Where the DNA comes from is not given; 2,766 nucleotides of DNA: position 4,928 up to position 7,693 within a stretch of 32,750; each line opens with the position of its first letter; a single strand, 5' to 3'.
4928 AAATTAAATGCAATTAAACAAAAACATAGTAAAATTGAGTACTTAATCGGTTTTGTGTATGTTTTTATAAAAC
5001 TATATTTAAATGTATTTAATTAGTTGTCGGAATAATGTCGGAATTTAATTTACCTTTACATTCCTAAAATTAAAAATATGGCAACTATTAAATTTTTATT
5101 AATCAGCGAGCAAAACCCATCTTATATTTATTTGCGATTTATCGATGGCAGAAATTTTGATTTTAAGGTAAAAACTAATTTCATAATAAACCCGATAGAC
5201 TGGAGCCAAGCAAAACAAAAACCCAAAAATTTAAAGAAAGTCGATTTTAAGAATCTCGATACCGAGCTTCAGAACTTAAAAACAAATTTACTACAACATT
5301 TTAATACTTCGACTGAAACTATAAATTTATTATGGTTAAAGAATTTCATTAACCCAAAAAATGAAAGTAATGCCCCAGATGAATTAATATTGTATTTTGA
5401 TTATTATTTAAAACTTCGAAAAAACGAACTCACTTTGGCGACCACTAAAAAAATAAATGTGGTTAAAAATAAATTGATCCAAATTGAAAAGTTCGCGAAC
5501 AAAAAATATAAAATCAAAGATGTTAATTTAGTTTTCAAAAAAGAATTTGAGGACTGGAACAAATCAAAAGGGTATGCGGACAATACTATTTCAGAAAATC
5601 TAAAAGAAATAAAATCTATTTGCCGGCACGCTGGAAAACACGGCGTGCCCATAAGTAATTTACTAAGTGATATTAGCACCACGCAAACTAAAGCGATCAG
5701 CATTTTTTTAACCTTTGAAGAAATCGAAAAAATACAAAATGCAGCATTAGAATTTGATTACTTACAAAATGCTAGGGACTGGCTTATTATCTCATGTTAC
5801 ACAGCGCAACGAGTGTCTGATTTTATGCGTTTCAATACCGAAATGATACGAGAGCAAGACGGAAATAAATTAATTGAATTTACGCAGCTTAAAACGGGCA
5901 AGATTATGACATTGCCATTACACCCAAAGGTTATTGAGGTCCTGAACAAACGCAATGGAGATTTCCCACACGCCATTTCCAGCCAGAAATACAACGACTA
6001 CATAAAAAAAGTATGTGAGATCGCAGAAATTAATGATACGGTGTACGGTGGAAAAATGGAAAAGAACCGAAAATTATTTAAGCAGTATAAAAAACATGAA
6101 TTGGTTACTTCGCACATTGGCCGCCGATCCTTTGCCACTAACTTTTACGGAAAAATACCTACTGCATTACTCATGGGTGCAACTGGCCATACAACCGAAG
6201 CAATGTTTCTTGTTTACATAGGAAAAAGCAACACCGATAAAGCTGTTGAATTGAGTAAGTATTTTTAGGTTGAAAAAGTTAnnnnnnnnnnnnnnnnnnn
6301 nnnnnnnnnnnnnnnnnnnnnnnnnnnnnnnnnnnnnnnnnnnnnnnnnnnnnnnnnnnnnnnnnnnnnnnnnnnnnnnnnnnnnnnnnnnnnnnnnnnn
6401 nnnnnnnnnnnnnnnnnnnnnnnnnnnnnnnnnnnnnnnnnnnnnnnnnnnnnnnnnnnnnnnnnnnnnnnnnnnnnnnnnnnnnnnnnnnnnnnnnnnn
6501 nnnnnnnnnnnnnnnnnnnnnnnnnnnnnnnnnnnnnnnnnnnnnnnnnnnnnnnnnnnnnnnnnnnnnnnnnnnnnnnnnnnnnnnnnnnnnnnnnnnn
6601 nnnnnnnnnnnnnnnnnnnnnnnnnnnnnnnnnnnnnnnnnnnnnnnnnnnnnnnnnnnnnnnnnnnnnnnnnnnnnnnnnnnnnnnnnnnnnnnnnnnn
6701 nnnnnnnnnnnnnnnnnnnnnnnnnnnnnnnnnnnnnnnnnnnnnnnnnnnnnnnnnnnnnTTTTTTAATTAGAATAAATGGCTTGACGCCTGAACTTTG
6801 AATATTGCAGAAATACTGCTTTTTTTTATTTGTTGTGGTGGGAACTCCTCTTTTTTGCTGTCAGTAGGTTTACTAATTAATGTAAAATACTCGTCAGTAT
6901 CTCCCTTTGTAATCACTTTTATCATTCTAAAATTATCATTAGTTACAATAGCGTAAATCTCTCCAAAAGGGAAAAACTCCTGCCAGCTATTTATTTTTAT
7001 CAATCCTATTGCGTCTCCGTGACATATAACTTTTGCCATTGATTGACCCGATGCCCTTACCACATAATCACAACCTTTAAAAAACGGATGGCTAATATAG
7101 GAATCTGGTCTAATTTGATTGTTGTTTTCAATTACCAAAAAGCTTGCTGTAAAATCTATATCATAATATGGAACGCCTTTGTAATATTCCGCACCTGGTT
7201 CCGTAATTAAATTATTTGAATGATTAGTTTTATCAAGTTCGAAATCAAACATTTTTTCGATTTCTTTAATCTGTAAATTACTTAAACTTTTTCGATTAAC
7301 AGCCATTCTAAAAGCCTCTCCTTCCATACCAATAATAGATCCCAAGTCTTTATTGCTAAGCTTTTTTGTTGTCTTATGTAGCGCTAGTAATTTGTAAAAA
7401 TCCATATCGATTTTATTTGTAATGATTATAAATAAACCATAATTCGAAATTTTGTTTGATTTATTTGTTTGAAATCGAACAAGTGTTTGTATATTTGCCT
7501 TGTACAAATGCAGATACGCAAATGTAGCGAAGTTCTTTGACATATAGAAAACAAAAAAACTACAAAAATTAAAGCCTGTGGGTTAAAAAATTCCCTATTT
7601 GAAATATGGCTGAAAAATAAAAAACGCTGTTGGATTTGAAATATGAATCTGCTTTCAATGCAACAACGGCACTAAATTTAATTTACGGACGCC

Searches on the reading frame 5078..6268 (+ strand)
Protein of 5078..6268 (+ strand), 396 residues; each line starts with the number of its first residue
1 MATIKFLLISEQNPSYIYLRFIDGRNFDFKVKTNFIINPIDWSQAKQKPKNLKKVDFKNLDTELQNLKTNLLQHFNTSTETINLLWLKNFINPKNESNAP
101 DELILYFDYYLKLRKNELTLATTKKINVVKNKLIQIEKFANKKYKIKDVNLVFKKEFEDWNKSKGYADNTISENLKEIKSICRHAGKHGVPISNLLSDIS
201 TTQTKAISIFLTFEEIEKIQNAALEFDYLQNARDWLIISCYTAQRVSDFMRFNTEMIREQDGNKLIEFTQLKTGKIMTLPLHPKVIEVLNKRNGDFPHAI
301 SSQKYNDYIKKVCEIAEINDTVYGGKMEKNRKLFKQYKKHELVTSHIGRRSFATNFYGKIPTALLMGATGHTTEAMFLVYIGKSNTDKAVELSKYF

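Call 10: search_protein_families(library=pfam, proteins=[window:5078-6268:+], max_evalue=0.01)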
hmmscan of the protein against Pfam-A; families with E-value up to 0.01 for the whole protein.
window:5078-6268:+ (396 aa): 2 families
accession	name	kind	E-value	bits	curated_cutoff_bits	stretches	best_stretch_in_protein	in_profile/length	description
PF00589.27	Phage_integrase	-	6.7e-09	36.2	27.1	1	210-382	2-167/172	Phage integrase family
PF13102.12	Phage_int_SAM_5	-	3.3e-08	34.2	22.3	1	104-190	3-87/98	Phage integrase SAM-like domain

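Call 49: search_protein_families(library=ncbifam, proteins=[window:5078-6268:+], max_evalue=0.001)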
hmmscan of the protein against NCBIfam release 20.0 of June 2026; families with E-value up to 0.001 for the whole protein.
window:5078-6268:+ (396 aa): 2 families
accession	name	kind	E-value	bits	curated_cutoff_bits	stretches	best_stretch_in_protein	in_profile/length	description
TIGR02224.1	recomb_XerC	equivalog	6.4e-06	25.7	335.15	1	126-355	18-248/295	tyrosine recombinase XerC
TIGR02225.1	recomb_XerD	equivalog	7.8e-05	22.1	329.6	1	126-355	18-245/290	site-specific tyrosine recombinase XerD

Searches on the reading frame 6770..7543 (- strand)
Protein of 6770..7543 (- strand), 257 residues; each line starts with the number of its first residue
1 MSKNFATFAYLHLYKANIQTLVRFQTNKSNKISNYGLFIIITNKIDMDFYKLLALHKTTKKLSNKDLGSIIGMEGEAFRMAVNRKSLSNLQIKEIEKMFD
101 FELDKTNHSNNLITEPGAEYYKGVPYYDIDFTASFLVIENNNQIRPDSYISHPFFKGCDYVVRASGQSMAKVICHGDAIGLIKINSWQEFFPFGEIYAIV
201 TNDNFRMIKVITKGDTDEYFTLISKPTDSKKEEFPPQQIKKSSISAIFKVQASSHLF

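Call 10: search_protein_families(library=pfam, proteins=[window:6770-7543:-], max_evalue=0.01)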
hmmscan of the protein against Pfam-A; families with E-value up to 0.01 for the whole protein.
window:6770-7543:- (257 aa): 1 family
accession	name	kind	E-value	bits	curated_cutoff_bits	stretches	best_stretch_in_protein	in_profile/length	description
PF00717.28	Peptidase_S24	-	1.5e-06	28.3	23.3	1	154-239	28-109/116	Peptidase S24-like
